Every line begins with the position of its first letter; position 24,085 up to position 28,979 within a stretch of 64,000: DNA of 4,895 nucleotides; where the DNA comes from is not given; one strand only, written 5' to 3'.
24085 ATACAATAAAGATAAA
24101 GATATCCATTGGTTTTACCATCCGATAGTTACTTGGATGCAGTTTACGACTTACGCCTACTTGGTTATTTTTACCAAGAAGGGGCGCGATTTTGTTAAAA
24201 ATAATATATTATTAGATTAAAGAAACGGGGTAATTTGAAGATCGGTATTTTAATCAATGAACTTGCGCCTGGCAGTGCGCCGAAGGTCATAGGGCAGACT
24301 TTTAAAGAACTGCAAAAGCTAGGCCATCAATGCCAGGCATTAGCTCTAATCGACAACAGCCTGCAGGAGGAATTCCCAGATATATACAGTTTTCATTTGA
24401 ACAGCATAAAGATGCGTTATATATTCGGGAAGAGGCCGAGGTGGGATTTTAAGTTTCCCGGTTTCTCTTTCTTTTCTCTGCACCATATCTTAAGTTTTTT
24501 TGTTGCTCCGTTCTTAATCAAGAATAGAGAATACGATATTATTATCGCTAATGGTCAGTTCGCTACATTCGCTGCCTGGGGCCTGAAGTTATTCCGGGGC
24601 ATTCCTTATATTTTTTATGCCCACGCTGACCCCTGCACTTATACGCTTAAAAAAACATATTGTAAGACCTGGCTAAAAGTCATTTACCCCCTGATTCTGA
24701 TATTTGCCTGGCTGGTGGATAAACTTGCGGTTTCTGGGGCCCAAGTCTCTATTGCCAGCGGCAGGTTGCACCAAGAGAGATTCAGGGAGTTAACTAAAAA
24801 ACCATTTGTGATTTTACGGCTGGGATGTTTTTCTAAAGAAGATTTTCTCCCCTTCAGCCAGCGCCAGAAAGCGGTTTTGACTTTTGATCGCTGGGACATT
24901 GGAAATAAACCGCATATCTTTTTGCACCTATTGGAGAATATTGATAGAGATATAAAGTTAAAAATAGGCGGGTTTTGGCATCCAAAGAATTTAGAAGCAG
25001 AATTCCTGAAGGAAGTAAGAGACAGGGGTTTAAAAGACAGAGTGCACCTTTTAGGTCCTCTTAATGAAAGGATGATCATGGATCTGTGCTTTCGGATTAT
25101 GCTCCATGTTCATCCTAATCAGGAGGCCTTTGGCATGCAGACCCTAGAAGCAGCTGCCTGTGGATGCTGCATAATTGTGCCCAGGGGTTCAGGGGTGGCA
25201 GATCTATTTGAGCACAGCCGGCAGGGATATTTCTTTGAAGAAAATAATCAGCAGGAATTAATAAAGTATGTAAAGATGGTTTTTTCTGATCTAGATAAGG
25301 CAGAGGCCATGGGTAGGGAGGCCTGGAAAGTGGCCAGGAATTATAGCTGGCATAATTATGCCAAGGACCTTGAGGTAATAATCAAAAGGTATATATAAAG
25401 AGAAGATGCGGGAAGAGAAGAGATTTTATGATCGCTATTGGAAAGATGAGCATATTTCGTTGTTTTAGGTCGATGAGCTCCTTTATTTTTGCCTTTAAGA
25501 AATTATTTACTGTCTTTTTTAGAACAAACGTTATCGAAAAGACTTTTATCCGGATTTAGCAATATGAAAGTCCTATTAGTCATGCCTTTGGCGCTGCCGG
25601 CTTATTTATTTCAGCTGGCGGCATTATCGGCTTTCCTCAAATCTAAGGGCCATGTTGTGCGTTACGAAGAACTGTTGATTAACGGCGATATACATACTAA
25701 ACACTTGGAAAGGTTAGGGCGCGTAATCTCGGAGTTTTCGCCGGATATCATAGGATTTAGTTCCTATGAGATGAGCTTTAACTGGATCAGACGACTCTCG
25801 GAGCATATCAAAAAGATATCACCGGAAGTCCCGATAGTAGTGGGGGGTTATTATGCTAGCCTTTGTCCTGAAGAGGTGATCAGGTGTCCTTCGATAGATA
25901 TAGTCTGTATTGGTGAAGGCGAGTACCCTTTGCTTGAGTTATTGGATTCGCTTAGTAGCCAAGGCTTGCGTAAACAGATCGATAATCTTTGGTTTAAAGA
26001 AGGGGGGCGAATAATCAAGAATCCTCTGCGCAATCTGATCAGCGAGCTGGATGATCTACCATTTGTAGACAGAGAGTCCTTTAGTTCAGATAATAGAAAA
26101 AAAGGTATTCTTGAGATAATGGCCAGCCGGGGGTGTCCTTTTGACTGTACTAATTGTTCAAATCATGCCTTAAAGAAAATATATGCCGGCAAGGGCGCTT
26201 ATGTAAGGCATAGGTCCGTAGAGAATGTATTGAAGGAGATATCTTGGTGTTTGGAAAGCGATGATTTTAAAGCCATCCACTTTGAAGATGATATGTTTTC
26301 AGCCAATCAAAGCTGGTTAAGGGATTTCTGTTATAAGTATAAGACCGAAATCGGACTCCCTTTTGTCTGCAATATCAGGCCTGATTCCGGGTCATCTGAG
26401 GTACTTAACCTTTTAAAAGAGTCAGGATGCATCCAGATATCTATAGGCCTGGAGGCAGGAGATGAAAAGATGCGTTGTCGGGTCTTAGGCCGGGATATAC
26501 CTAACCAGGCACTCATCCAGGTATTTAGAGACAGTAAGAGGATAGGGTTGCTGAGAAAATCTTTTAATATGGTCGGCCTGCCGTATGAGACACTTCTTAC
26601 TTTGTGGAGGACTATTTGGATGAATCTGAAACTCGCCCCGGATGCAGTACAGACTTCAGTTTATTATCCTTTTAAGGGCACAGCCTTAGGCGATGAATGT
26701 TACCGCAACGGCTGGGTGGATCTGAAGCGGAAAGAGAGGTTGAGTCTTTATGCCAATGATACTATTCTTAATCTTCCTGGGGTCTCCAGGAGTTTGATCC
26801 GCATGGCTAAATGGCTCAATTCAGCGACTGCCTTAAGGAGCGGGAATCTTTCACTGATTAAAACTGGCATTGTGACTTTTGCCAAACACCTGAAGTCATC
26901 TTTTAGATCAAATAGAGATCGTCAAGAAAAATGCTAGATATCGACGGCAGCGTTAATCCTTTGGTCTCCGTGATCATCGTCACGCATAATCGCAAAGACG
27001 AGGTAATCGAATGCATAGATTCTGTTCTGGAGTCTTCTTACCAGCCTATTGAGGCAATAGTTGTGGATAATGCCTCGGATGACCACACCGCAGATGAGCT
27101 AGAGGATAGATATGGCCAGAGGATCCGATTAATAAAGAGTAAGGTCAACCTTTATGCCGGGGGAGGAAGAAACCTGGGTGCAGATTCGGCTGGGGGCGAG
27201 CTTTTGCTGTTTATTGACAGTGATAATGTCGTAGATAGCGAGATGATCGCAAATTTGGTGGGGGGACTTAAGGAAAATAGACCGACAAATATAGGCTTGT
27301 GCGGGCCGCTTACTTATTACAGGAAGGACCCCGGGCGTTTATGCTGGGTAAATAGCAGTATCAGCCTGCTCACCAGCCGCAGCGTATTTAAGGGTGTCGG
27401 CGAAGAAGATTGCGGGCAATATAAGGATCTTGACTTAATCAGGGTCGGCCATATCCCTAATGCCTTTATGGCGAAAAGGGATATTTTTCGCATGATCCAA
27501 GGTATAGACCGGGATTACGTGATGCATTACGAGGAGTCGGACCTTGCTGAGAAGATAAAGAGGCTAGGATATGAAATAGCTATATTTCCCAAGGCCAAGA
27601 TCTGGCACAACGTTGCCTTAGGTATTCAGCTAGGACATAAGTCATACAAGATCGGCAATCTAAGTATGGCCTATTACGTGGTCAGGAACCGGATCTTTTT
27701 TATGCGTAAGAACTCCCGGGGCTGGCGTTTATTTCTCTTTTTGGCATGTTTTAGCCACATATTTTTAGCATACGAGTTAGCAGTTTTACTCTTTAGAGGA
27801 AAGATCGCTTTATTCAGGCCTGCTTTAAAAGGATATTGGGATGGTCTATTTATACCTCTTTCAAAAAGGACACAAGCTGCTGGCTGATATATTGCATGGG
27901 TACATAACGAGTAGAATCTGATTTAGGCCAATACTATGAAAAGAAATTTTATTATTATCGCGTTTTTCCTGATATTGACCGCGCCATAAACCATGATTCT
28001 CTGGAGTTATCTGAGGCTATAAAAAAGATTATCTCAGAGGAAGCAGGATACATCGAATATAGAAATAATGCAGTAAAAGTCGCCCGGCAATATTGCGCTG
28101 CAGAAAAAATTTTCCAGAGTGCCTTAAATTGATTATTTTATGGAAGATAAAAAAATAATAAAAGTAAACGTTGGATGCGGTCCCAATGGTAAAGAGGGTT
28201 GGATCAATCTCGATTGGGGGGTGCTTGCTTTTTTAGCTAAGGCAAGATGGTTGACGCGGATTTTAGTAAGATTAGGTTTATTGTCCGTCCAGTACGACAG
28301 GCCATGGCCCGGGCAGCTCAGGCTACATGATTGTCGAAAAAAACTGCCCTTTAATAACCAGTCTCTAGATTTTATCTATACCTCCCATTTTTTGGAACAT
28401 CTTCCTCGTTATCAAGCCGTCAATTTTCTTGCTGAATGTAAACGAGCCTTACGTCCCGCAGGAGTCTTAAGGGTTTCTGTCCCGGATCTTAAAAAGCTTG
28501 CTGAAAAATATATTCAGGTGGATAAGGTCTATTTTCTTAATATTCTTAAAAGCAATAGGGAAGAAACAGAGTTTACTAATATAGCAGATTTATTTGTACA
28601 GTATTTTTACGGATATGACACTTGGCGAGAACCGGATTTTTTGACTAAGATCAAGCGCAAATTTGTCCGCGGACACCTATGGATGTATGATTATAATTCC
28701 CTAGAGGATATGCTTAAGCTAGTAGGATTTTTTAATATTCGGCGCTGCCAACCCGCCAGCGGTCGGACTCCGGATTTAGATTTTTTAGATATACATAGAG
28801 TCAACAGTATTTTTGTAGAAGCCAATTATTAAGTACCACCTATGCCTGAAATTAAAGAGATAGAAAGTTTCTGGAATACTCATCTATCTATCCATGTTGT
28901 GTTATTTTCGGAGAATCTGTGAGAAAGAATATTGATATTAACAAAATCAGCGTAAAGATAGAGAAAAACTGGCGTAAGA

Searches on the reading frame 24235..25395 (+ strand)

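Call 9: search_protein_families(library=pfam, proteins=[window:24235-25395:+], max_evalue=0.001)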
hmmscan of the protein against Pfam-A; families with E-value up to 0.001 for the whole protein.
window:24235-25395:+ (387 aa): 6 families
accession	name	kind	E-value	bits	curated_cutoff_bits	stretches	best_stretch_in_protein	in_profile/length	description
PF00534.26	Glycos_transf_1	-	1.4e-18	67.5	26.4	1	228-363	32-169/172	Glycosyl transferases group 1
PF13692.12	Glyco_trans_1_4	-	2.9e-12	47.5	27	1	231-351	22-141/142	Glycosyl transferases group 1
PF13524.12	Glyco_trans_1_2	-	8.3e-12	45.7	25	1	286-379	47-142/144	Glycosyl transferase-like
PF13439.12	Glyco_transf_4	-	3.7e-06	27.5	28.5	1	21-134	10-108/170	Glycosyltransferase Family 4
PF20706.3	GT4-conflict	-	2e-05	24.2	26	1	295-372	290-378/385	Family 4 Glycosyltransferase in conflict systems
PF13579.12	Glyco_trans_4_4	-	0.00085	20.1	29.7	0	18-185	6-144/158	Glycosyl transferase 4-like domain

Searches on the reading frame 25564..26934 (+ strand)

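Call 5: search_protein_families(library=pfam, proteins=[window:25564-26934:+], max_evalue=0.01)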
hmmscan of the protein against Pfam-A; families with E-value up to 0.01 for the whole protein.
window:25564-26934:+ (457 aa): 3 families
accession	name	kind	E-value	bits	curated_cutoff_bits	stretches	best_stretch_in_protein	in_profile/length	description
PF02310.24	B12-binding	-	6.3e-19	68.4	32.1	1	18-126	17-120/121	B12 binding domain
PF04055.27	Radical_SAM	-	3.2e-14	53.9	29.5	1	188-350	4-162/166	Radical SAM superfamily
PF19864.5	Radical_SAM_N2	-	0.0011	18.8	29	1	61-132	51-127/151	Radical SAM proteins, N-terminal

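Call 24: search_protein_families(library=ncbifam, proteins=[window:25564-26934:+], max_evalue=0.001)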
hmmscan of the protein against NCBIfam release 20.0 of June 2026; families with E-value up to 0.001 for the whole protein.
window:25564-26934:+ (457 aa): 20 families
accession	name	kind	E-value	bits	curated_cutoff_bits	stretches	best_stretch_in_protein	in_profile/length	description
TIGR03471.1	HpnJ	equivalog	6.9e-35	120.8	577.6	1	70-392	79-400/472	hopanoid biosynthesis associated radical SAM protein HpnJ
NF050148.1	rSAM_ApyD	equivalog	8.3e-31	107.1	750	1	46-343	61-352/645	RiPP biosynthesis radical SAM protein ApyD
TIGR04479.1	bcpD_PhpK_rSAM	subfamily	4.4e-29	101.2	600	1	19-368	76-420/504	PhpK family radical SAM P-methyltransferase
TIGR04072.2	rSAM_ladder_B12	equivalog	3.6e-28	98.4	360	1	12-374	15-361/443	lipid biosynthesis B12-binding/radical SAM protein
TIGR04013.1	B12_SAM_MJ_1487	hypoth_equivalog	5.4e-25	88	251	1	47-227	31-190/382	TIGR04013 family B12-binding domain/radical SAM domain-containing protein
TIGR02026.1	BchE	equivalog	1.4e-24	86.8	481.35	1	40-377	44-385/497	magnesium-protoporphyrin IX monomethyl ester anaerobic oxidative cyclase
NF038361.1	rSAM_Sden_1168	equivalog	4.5e-24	84.9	575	1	49-344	130-438/560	Sden_1168 family B12-binding radical SAM P-methyltransferase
TIGR04190.1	B12_SAM_Ta0216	equivalog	4e-23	81.8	500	1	81-343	102-380/554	TIGR04190 family B12-binding domain/radical SAM domain protein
NF033070.1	rSAM_AprD4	equivalog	1.1e-20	74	500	1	179-390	193-401/456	AprD4 family radical SAM diol-dehydratase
TIGR04014.1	B12_SAM_MJ_0865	equivalog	2.8e-17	62.6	360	1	33-226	11-198/434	methyl-coenzyme M reductase glutamine C-methyltransferase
TIGR04385.1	B12_rSAM_cofa1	equivalog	6.7e-17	61.8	450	1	19-349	24-356/438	B12 lower ligand biosynthesis radical SAM protein BzaD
TIGR04295.1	B12_rSAM_oligo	hypoth_equivalog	2.3e-16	59.5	400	1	18-301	28-306/422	TIGR04295 family B12-binding domain-containing radical SAM protein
NF033712.0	B12_rSAM_KedN5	subfamily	7.8e-15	54.1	700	1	40-198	43-211/624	KedN5 family methylcobalamin-dependent radical SAM C-methyltransferase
TIGR04367.1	HpnR_B12_rSAM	equivalog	5.8e-14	51.5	650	1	19-373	26-367/490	hopanoid C-3 methylase HpnR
TIGR03975.1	rSAM_ocin_1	subfamily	3.1e-10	39.2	281.85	1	42-329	111-402/606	RiPP maturation radical SAM C-methyltransferase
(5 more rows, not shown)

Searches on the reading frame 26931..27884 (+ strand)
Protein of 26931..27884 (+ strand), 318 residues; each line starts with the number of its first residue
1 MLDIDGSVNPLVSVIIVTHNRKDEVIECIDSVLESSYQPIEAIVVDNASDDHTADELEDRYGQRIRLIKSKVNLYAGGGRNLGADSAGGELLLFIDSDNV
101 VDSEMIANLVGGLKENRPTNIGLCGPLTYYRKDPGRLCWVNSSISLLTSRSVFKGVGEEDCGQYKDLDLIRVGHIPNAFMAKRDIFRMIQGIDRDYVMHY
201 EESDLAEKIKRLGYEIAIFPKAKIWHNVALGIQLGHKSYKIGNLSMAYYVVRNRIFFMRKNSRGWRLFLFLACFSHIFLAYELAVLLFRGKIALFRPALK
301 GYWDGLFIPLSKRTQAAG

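Call 9: search_protein_families(library=pfam, proteins=[window:26931-27884:+], max_evalue=0.001)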
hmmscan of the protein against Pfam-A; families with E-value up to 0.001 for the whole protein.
window:26931-27884:+ (318 aa): 3 families
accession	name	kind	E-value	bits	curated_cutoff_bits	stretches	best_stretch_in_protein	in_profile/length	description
PF00535.33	Glycos_transf_2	-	1e-25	91.1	23.3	1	13-123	1-113/168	Glycosyl transferase family 2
PF13641.12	Glyco_tranf_2_3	-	2.1e-08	34.9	27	1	12-113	3-111/230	Glycosyltransferase like family 2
PF10111.15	Glyco_tranf_2_2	-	1e-07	32.2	27.3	1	13-117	1-115/276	Glycosyltransferase like family 2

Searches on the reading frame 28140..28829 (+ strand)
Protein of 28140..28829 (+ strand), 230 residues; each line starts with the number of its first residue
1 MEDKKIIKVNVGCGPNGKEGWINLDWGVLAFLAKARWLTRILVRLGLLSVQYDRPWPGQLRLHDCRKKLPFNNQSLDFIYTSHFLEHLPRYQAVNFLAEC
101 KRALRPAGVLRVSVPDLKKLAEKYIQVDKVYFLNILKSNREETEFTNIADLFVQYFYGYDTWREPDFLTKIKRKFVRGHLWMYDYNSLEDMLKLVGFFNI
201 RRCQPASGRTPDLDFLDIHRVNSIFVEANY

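Call 9: search_protein_families(library=pfam, proteins=[window:28140-28829:+], max_evalue=0.001)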
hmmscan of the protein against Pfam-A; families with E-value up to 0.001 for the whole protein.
window:28140-28829:+ (230 aa): 3 families
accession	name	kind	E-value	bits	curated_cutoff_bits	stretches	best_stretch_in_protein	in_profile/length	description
PF08241.18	Methyltransf_11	-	1.1e-07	32.9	21.2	1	61-110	47-93/95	Methyltransferase domain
PF13649.12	Methyltransf_25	-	8.7e-06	26.8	27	1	60-108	50-97/97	Methyltransferase domain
PF13489.12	Methyltransf_23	-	0.00019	21.7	27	1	68-198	74-160/164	Methyltransferase domain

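Call 24: search_protein_families(library=ncbifam, proteins=[window:28140-28829:+], max_evalue=0.001)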
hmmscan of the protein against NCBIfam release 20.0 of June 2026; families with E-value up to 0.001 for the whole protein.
window:28140-28829:+ (230 aa): 0 families
